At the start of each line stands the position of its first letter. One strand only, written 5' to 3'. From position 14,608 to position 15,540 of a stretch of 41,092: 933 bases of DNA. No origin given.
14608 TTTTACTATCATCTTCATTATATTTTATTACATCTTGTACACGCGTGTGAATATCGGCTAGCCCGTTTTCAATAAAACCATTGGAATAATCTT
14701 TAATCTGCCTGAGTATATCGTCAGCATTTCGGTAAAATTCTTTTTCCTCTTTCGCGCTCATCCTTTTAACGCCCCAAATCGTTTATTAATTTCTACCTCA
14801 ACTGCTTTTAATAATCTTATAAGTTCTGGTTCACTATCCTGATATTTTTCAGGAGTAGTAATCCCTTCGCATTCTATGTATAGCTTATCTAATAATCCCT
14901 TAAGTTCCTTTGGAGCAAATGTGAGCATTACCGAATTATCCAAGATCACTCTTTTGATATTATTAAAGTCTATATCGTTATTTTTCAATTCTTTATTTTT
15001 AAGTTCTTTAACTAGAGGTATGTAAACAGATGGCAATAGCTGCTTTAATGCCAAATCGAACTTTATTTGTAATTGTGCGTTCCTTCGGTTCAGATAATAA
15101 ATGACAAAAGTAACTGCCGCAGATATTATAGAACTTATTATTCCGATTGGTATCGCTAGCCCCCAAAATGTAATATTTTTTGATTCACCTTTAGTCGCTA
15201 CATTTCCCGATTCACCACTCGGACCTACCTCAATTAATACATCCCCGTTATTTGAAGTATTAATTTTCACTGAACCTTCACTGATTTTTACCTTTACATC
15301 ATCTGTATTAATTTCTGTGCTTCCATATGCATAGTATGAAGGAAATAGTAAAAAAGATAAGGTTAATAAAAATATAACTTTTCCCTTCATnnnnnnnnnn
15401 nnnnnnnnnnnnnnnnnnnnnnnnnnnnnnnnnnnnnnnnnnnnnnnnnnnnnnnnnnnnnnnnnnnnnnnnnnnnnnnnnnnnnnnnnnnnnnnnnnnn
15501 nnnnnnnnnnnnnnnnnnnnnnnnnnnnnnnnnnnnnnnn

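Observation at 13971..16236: Terminator-insulated, AT-rich four-gene cassette of unknown function at the early/late boundary (best candidate for a novel accessory system)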

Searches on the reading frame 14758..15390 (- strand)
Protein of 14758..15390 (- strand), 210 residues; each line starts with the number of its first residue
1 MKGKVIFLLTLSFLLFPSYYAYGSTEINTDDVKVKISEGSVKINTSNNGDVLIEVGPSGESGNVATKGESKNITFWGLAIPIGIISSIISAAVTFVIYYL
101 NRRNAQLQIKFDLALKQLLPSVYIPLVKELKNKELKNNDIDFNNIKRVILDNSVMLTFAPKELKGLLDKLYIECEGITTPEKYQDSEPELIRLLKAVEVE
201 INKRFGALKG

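Call 5: search_protein_families(library=pfam, proteins=[window:14758-15390:-], max_evalue=1)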
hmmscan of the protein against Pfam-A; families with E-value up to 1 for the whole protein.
window:14758-15390:- (210 aa): 2 families
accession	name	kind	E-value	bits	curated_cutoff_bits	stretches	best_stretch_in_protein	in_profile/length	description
PF16311.10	TMEM100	-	0.0027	17.7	34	1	30-109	8-87/133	Transmembrane protein 100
PF17346.7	DUF5376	-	0.15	12.7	25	1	127-159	48-80/136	Family of unknown function (DUF5376)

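Call 6: search_protein_families(library=phrogs, proteins=[window:14758-15390:-], max_evalue=1)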
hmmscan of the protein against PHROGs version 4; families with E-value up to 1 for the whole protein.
window:14758-15390:- (210 aa): 2 families
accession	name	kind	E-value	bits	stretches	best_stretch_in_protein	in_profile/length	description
phrog_10731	-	unknown function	0.0024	18.8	1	82-138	11-66/199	-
phrog_23546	-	unknown function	0.051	13.9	1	110-182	100-165/244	-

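Call 7: search_protein_families(library=padloc, proteins=[window:14758-15390:-], max_evalue=1)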
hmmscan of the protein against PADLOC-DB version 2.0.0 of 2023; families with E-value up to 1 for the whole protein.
window:14758-15390:- (210 aa): 0 families

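Call 19: search_protein_families(library=ncbifam, proteins=[window:14758-15390:-], max_evalue=1)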
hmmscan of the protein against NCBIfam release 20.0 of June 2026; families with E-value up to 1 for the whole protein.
window:14758-15390:- (210 aa): 0 families

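Call 21: search_solved_structures(query=window:14758-15390:-, max_evalue=10)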
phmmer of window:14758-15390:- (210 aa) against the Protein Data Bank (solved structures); distinct sequences matched with E-value up to 10: 1.
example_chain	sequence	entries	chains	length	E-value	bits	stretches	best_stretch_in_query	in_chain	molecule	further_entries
3r1o_A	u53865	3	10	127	1.1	12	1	145-186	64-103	Odorant binding protein, antennal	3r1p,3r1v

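Call 23: find_homologous_proteins(query=window:14758-15390:-, max_evalue=0.01)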
Query window:14758-15390:- (210 aa): 4 proteins with E <= 0.01 among 473 candidates.
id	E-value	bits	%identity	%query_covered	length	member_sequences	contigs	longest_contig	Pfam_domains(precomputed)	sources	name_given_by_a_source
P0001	2.7e-129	446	100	100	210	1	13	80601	-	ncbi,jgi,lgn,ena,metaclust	metaclust:\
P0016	4.2e-55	204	50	98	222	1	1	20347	-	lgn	-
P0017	1.8e-36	144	42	88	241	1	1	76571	-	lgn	-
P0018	3.5e-32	130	42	81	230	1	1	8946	-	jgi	jgi:hypothetical protein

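Call 24: find_encoding_contigs(protein=P0016, flank=10000, max_places=3)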
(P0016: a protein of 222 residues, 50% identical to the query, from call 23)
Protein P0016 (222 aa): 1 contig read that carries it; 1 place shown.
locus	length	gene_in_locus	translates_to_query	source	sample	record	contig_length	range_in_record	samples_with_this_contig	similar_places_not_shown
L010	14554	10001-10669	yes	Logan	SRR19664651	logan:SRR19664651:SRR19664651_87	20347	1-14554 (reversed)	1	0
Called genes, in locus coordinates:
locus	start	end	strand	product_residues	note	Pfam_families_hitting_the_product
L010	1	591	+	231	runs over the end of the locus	PF13479:AAA_24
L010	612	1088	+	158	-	PF05037:DUF669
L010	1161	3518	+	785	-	PF22763:NrS1-1_pol-like_HBD, PF08706:D5_N, PF19263:DUF5906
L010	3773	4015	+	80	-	-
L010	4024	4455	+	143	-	-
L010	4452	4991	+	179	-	PF02732:ERCC4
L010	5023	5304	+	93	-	PF00085:Thioredoxin, PF13098:Thioredoxin_2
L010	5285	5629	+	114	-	-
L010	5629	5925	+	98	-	-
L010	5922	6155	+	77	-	-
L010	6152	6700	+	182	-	PF08761:dUTPase_2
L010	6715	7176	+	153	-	-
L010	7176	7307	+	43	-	PF13137:DUF3983 (weak)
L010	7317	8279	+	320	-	PF01507:PAPS_reduct (faint)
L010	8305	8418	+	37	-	-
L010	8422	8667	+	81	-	-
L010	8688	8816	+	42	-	-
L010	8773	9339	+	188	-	-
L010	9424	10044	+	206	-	-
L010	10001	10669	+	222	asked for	-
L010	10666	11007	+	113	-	-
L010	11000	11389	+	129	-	-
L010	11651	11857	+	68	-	-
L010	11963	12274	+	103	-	-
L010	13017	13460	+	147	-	-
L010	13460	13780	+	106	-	PF01844:HNH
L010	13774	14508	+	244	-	PF01844:HNH, PF14279:HNH_5 (weak)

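Call 25: find_encoding_contigs(protein=P0017, flank=10000, max_places=3)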
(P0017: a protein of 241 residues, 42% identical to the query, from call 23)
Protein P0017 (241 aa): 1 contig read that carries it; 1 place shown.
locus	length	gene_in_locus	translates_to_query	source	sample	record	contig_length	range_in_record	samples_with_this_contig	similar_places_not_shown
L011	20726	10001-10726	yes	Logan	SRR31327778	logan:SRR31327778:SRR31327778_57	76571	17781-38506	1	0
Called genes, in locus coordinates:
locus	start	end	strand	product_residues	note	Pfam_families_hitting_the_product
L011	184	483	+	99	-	PF00085:Thioredoxin (weak)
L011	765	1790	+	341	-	PF00005:ABC_tran, PF13304:AAA_21 (faint), PF09383:NIL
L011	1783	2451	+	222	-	PF00528:BPD_transp_1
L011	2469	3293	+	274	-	PF03180:Lipoprotein_9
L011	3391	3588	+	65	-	PF26149:YuzK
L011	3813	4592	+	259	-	PF02463:SMC_N, PF00005:ABC_tran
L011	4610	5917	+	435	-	PF19295:SufBD_N, PF01458:SUFBD_core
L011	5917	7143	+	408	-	PF00155:Aminotran_1_2, PF00266:Aminotran_5, PF01041:DegT_DnrJ_EryC1, PF01212:Beta_elim_lyase, PF01053:Cys_Met_Meta_PP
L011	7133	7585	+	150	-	PF01592:NifU_N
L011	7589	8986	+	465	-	PF19295:SufBD_N, PF01458:SUFBD_core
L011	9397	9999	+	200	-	-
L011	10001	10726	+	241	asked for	-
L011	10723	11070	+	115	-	-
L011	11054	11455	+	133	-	-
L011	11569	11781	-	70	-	-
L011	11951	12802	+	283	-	PF01904:DUF72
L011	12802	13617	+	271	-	PF01925:TauE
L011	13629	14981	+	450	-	PF00149:Metallophos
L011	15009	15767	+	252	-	PF09560:Spore_YunB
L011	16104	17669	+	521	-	PF03553:Na_H_antiporter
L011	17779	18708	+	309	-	PF16881:LIAS_N, PF04055:Radical_SAM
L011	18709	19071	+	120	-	PF06265:YutD-like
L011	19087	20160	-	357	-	PF07992:Pyr_redox_2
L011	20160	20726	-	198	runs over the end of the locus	PF01066:CDP-OH_P_transf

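Call 26: find_encoding_contigs(protein=P0018, flank=10000, max_places=3)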
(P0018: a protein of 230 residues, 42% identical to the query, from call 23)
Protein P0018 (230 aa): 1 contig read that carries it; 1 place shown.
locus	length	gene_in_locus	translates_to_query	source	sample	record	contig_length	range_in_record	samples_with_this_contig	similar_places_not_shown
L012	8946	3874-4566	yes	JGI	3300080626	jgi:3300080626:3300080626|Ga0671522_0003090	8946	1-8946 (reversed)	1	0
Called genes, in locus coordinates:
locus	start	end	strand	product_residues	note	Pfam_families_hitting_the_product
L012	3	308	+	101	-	?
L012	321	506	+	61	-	PF13076:Fur_reg_FbpA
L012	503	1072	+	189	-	-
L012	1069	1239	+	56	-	-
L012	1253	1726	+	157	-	-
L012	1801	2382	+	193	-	PF09643:YopX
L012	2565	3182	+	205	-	-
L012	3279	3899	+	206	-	-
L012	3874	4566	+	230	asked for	-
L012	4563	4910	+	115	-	-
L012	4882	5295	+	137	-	-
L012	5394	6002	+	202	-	-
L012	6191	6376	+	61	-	-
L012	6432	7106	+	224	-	-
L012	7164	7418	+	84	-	-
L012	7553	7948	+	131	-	-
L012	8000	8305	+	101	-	-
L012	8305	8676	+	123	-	PF05766:NinG (weak), PF01844:HNH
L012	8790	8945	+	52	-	?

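Call 32: search_solved_structures(query=A2, max_evalue=10)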
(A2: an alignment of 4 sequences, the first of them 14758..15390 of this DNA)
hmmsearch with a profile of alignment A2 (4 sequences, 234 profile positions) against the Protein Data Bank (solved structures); distinct sequences matched with E-value up to 10: 1.
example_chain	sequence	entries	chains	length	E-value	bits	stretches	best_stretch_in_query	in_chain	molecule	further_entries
4b19_A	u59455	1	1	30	0.49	13.2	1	103-130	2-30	PEPA1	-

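Call 35: search_protein_families(library=pfam, proteins=[L010:9424-10044:+, L012:3279-3899:+, L011:9397-9999:+, L010:10001-10669:+, L012:3874-4566:+, L011:10001-10726:+, L010:10666-11007:+, L012:4563-4910:+, L011:10723-11070:+, L011:11054-11455:+], max_evalue=1)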
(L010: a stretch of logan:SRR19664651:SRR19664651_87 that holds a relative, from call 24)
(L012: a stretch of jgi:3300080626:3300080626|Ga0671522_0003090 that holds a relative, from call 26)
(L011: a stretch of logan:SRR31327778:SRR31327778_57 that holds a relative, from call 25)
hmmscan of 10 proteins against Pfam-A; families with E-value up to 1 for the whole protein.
L010:9424-10044:+ (206 aa): 0 families

L012:3279-3899:+ (206 aa): 2 families
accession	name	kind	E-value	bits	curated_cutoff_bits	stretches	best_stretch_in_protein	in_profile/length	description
PF09357.15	RteC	-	0.0062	16.7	25.3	1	93-202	43-160/219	RteC protein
PF20813.2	FhbB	-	0.2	12.4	27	1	3-23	3-23/80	Factor H binding protein B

L011:9397-9999:+ (200 aa): 1 family
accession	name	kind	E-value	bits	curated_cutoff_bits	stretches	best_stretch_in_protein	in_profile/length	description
PF17938.6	TetR_C_29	-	0.12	13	26.2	1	114-167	9-61/119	Tetracyclin repressor-like, C-terminal domain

L010:10001-10669:+ (222 aa): 3 families
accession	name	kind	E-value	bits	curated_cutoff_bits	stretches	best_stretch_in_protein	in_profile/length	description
PF11085.13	YqhR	-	0.025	15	27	1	86-150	64-129/165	Conserved membrane protein YqhR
PF04969.22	CS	-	0.083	14.3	21.3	0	36-65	20-50/78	CS domain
PF00564.30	PB1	-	0.24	11.8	23.6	0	50-72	39-61/84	PB1 domain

L012:3874-4566:+ (230 aa): 1 family
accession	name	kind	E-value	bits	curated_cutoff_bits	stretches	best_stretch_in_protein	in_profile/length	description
PF23646.1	IgD2_Trs65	-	0.071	13.9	27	1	52-147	26-122/129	TRAPP trafficking subunit Trs65 IgD2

L011:10001-10726:+ (241 aa): 3 families
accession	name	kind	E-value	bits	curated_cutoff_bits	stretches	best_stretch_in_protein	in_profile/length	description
PF17090.10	Ytca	-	0.042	14.8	28.8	1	102-135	2-35/62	YtcA family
PF06675.16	DUF1177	-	0.081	12.2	25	1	23-96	74-144/272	Protein of unknown function (DUF1177)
PF15956.11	DUF4760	-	0.11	13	25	1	116-183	2-68/141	Domain of unknown function (DUF4760)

L010:10666-11007:+ (113 aa): 1 family
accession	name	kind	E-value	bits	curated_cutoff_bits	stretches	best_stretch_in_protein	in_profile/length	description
PF00160.26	Pro_isomerase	-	0.05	14.3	21.7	1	9-108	42-140/159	Cyclophilin type peptidyl-prolyl cis-trans isomerase/CLD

L012:4563-4910:+ (115 aa): 0 families

L011:10723-11070:+ (115 aa): 4 families
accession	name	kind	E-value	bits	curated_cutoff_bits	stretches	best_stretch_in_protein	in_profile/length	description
PF20860.2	Dicers_N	-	0.016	15.7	27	1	1-52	29-82/89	Dicers, N-terminal domain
PF23631.1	DUF7143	-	0.053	13.8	27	1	11-80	13-79/160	Domain of unknown function (DUF7143)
PF20781.2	TssR_C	-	0.058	14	25.7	1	1-83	7-88/141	TssR C-terminal domain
PF17024.10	DMAP1_like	-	0.067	13.8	30.8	1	4-67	34-96/113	Putative DMAP1-like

L011:11054-11455:+ (133 aa): 3 families
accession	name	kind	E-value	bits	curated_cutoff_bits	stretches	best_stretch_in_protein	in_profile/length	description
PF18457.6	PUD1_2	-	0.038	14.3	28.8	1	68-129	80-140/170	Up-Regulated in long-lived daf-2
PF14144.11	DOG1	-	0.072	13.7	27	1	64-104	15-55/77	Seed dormancy control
PF10193.14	Telomere_reg-2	-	0.11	13.4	23.6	1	55-117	36-98/112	Telomere length regulation protein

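Call 36: find_related_loci(query=A2, collection=viral_contigs, flank=6000)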
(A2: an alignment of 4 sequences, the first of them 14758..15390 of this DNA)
Query A2 (210 aa) in viral_contigs; peptide patterns used: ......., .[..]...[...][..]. (x = any residue, [..] = any of these).
81 stretches matched a pattern, but none encodes a relative of the query by tblastn (E <= 1e-3).

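Call 37: find_related_loci(query=A2, collection=genome_contigs, flank=8000)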
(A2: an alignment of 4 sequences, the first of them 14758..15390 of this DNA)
Query A2 (210 aa) in genome_contigs; peptide patterns used: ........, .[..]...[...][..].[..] (x = any residue, [..] = any of these).
65 stretches matched a pattern; 1 encode a relative of the query (tblastn E <= 1e-3); 1 distinct loci.
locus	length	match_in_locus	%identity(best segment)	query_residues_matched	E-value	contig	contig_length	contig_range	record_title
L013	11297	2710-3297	37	7-210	8e-40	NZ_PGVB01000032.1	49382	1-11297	Bacillus sp. T33-2 contig_33, whole genome shotgun sequence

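Call 41: find_related_loci(query=A5, collection=metagenome_contigs, flank=8000)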
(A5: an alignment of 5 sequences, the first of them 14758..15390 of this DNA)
Query A5 (210 aa) in metagenome_contigs; peptide patterns used: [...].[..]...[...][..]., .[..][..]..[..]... (x = any residue, [..] = any of these).
145 stretches matched a pattern; 2 encode a relative of the query (tblastn E <= 1e-3); 2 distinct loci.
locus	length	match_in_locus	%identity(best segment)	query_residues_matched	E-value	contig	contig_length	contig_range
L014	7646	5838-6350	47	35-210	1e-47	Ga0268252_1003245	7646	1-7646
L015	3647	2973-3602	36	2-210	2e-31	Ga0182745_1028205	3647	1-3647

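Call 66: search_protein_families(library=pfam, proteins=[P0032, P0034, P0035, P0036, P0037, P0038, P0039, P0041, P0043, P0045], max_evalue=1)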
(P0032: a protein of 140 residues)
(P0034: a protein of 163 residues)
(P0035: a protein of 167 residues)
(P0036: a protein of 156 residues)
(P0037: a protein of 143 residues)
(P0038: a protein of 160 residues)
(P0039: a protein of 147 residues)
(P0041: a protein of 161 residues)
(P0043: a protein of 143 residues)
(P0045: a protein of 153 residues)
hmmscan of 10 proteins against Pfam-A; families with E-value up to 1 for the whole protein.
P0032 (140 aa): 1 family
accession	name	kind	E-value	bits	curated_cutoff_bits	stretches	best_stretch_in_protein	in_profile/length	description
PF13940.11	Ldr_toxin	-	0.097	13.2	27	1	13-27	19-33/35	Toxin Ldr, type I toxin-antitoxin system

P0034 (163 aa): 3 families
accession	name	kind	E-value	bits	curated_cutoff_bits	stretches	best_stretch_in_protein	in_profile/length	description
PF19727.4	DUF6219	-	0.0041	17.4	27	1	30-53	9-32/69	Family of unknown function (DUF6219)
PF02873.21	MurB_C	-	0.15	12.7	27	1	123-156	55-89/99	UDP-N-acetylenolpyruvoylglucosamine reductase, C-terminal domain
PF08826.15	DMPK_coil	-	0.21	12.2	22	1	125-153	29-57/61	DMPK coiled coil domain like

P0035 (167 aa): 0 families

P0036 (156 aa): 0 families

P0037 (143 aa): 1 family
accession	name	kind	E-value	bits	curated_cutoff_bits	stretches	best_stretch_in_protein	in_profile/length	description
PF25030.1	M-HEAT_ATR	-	0.084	12.7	27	1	101-136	172-207/230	Serine/threonine-protein kinase ATR, M-HEAT region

P0038 (160 aa): 1 family
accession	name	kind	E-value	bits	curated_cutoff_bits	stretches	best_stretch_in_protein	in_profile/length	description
PF03583.20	LIP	-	0.073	12.8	23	1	43-111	148-215/286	Secretory lipase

P0039 (147 aa): 9 families
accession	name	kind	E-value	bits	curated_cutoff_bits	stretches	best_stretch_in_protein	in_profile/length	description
PF23025.1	YbjQ_2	-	0.0096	16.7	29.1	1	2-61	13-70/103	C2 domain-containing protein 5, YbjQ-like domain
PF13488.11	Gly-zipper_Omp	-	0.016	15.6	25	1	11-25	24-38/46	Glycine zipper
PF02561.19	FliS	-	0.021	15.6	26.7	1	47-141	17-112/115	Flagellar protein FliS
PF22161.1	Mre11_C_bact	-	0.03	14.7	27.4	1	117-137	23-43/47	Mre11 C-terminal domain, bacteria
PF13441.11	Gly-zipper_YMGG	-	0.038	14.2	28.9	1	11-24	7-20/45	YMGG-like Gly-zipper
PF22973.2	GWD1_pHisD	-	0.14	12.2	27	1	100-138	69-106/115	Alpha-glucan water dikinase, phosphohistidine-like domain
PF06305.16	LapA_dom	-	0.15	12.4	28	1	8-39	24-55/64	Lipopolysaccharide assembly protein A domain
PF09335.16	VTT_dom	-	0.19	12.6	33.9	1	7-37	15-45/123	VTT domain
PF13436.11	Gly-zipper_OmpA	-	0.39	11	27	1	11-24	8-21/44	Glycine-zipper domain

P0041 (161 aa): 0 families

P0043 (143 aa): 1 family
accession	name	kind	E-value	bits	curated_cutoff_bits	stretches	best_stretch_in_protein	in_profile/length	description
PF18457.6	PUD1_2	-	0.026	14.9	28.8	1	57-133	78-153/170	Up-Regulated in long-lived daf-2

P0045 (153 aa): 0 families

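Call 94: search_dna_similar(query=window:14758-15390:-, collection=phages, mode=protein, max_evalue=0.01)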
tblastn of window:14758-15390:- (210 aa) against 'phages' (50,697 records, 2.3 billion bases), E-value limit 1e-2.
No match.

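Call 97: search_dna_similar(query=window:14758-15390:-, collection=plasmids, mode=protein, max_evalue=0.01)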
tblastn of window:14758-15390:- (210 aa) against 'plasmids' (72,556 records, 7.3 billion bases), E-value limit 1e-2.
No match.
